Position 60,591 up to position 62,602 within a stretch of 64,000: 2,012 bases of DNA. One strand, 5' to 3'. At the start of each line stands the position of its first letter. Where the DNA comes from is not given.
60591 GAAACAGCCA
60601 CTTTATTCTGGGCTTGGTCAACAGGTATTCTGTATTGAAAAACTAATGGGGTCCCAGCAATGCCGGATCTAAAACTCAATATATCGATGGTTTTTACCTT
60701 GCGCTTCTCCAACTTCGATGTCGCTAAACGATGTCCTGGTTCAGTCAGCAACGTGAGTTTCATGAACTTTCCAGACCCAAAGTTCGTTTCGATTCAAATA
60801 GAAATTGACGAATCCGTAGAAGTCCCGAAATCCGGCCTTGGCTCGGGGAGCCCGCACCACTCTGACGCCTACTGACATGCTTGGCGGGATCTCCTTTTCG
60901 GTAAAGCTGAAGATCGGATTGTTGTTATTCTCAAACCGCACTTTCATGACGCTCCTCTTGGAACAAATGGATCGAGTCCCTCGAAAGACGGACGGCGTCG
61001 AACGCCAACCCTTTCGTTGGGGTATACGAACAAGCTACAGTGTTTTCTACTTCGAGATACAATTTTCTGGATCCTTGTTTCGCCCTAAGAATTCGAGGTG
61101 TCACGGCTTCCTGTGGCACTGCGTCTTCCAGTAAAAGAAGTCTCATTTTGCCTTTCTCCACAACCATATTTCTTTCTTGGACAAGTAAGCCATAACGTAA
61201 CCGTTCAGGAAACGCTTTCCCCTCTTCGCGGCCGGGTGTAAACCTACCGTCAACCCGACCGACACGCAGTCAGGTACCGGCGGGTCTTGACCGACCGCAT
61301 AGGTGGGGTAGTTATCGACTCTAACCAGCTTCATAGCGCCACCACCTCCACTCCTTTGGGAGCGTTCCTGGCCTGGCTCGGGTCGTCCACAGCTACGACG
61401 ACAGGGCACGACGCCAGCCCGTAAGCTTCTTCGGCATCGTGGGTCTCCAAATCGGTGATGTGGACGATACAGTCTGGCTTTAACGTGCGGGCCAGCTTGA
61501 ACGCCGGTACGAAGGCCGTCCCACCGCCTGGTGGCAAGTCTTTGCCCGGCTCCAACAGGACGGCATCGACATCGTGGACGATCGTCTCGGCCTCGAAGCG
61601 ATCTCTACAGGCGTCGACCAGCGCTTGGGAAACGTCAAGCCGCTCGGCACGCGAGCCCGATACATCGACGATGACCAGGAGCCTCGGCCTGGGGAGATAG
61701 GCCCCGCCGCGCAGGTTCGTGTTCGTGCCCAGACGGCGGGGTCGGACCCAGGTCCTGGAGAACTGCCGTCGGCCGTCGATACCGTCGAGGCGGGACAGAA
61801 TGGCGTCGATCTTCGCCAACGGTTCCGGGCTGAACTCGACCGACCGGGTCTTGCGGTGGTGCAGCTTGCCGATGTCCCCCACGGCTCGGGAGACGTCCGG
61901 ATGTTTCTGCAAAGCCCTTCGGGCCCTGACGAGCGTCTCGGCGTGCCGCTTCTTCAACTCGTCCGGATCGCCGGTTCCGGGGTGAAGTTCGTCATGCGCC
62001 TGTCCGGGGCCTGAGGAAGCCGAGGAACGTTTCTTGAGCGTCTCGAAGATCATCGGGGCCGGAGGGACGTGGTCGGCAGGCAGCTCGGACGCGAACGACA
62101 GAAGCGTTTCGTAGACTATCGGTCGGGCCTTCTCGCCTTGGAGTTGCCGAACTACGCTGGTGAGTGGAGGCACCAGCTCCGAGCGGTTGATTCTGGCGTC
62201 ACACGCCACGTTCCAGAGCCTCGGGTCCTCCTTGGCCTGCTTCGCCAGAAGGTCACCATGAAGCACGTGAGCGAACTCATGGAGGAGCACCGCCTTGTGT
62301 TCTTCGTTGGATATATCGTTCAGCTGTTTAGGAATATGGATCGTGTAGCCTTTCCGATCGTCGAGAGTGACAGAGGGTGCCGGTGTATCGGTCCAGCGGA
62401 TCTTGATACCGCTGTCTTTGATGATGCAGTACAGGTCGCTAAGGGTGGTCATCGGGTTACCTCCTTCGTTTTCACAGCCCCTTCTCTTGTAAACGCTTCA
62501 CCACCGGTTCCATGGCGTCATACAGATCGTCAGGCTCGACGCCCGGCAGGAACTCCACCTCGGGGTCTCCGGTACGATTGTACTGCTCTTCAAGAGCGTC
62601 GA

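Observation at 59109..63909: Nine small MK(L/V)/MRL-start ORFs (61-74 aa), including two clear paralog pairs, translationally chained around the MoxR/VWA pair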

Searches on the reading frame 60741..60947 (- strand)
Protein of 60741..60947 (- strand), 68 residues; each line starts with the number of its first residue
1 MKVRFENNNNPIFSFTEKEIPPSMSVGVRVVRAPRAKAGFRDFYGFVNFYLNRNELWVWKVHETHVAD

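Call 15: search_protein_families(library=phrogs, proteins=[window:60741-60947:-], max_evalue=1)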
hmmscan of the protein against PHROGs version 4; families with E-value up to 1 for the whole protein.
window:60741-60947:- (68 aa): 0 families

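Call 16: search_protein_families(library=pfam, proteins=[window:60741-60947:-], max_evalue=1)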
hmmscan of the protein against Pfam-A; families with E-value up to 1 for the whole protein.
window:60741-60947:- (68 aa): 0 families

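Call 28: search_protein_representatives(alignment_id=A1)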
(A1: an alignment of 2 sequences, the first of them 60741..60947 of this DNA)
Query: 2 sequences, 70 profile positions. Proteins with E-value up to 0.001 (for the whole library): 2; up to 1e-10: 2; up to 1e-30: 2. The best 2 are listed.
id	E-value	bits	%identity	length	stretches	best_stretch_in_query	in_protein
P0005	8.9e-38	144.5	-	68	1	1-70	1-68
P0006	9.2e-33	128.4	-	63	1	1-62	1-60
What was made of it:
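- Tried and rejected: The u3+u5 profile searched against 1.84 billion representatives returned only itself (call 28).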

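Call 38: predict_structure(alignment_id=A1)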
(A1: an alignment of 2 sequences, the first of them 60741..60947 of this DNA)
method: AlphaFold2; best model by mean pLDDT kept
length: 68 residues; sequences in the alignment: 2
mean_pLDDT: 50.2   pTM: 0.27
mean pLDDT of the five models: 50.2, 45.2, 43.8, 41.0, 39.0
residues with pLDDT >= 90: 0; 70-90: 0; 50-70: 40; < 50: 28
segments of 3 or more residues with pLDDT < 50: 1-17, 62-68
pLDDT, mean of each block of 10 residues (from residue 1): 36 45 57 54 55 57 45
secondary structure, 60 per line:
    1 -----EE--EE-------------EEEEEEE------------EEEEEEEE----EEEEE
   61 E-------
elements in order: E25-31 E44-51 E56-61
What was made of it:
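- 60741..60947 (-): u5, 68-aa small protein, paralog of u3. AlphaFold2 gives an all-beta model at pLDDT 50 (call 38).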

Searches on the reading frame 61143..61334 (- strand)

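Call 15: search_protein_families(library=phrogs, proteins=[window:61143-61334:-], max_evalue=1)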
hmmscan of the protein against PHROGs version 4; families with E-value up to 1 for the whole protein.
window:61143-61334:- (63 aa): 1 family
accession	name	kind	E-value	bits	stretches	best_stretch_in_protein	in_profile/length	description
phrog_33753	-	head and packaging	0.11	13.5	1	26-45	27-46/46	head protein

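Call 16: search_protein_families(library=pfam, proteins=[window:61143-61334:-], max_evalue=1)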
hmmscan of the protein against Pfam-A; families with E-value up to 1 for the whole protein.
window:61143-61334:- (63 aa): 0 families

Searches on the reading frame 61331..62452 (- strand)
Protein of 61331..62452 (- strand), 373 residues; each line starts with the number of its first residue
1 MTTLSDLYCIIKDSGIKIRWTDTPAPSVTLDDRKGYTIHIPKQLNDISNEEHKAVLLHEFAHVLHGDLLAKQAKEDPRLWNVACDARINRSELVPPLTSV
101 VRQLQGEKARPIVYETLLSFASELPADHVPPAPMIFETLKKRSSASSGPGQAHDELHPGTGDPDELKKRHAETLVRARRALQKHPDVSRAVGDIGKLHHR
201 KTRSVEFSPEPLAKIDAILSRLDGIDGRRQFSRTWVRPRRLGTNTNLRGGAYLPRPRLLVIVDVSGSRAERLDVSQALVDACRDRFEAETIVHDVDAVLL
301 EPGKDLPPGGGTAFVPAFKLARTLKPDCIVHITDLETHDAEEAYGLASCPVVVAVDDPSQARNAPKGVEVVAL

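Call 12: find_related_loci(query=window:61331-62452:-, collection=viral_contigs, flank=6000)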
Query window:61331-62452:- (373 aa) in viral_contigs; peptide patterns used: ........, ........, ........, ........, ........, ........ (x = any residue, [..] = any of these).
5 stretches matched a pattern; 1 encode a relative of the query (tblastn E <= 1e-3); 1 distinct loci.
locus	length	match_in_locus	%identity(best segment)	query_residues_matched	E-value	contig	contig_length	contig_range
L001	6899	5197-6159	21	22-334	1e-4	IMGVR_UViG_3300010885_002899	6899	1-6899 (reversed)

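Call 14: find_homologous_proteins(query=window:61331-62452:-, max_evalue=0.00001)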
Query window:61331-62452:- (373 aa): 2 proteins with E <= 0.00001 among 8000 candidates.
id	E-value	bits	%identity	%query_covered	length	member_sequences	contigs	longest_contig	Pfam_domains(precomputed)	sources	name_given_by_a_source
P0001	5.3e-248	840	100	100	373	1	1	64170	-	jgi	-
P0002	2.8e-16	78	30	86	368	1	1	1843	PF13203.13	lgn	-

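Call 26: search_protein_families(library=pfam, proteins=[window:61331-62452:-], max_evalue=0.1)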
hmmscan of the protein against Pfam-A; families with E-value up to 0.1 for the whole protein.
window:61331-62452:- (373 aa): 7 families
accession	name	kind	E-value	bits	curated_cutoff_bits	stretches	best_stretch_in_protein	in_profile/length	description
PF13203.12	DUF2201_N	-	2.7e-05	24.4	23.2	1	35-91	42-98/271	Putative metallopeptidase domain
PF09967.15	DUF2201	-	0.00013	22.5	26.4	1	304-365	58-115/123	VWA-like domain (DUF2201)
PF05569.17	Peptidase_M56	-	0.013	15.2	31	1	38-71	178-212/296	BlaR1 peptidase M56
PF06114.19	Peptidase_M78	-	0.015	15.6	22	1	13-87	3-77/123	IrrE N-terminal-like domain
PF01435.24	Peptidase_M48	-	0.019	15.2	20.3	1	45-73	57-86/186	Peptidase family M48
PF10263.15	SprT-like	-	0.023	15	25.6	0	15-64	20-73/108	SprT-like family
PF05762.20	VWA_CoxE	-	0.056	13.3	26.4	0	255-289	55-90/222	VWA domain containing CoxE-like protein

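Call 27: search_protein_families(library=phrogs, proteins=[window:61331-62452:-], max_evalue=0.01)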
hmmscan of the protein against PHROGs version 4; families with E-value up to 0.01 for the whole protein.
window:61331-62452:- (373 aa): 2 families
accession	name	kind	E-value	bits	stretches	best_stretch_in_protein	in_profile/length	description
phrog_1314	-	DNA, RNA and nucleotide metabolism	3.8e-17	63.5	2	16-267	38-275/394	HNH endonuclease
phrog_87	-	other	2.2e-06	28.6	1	3-69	39-104/227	metallo-protease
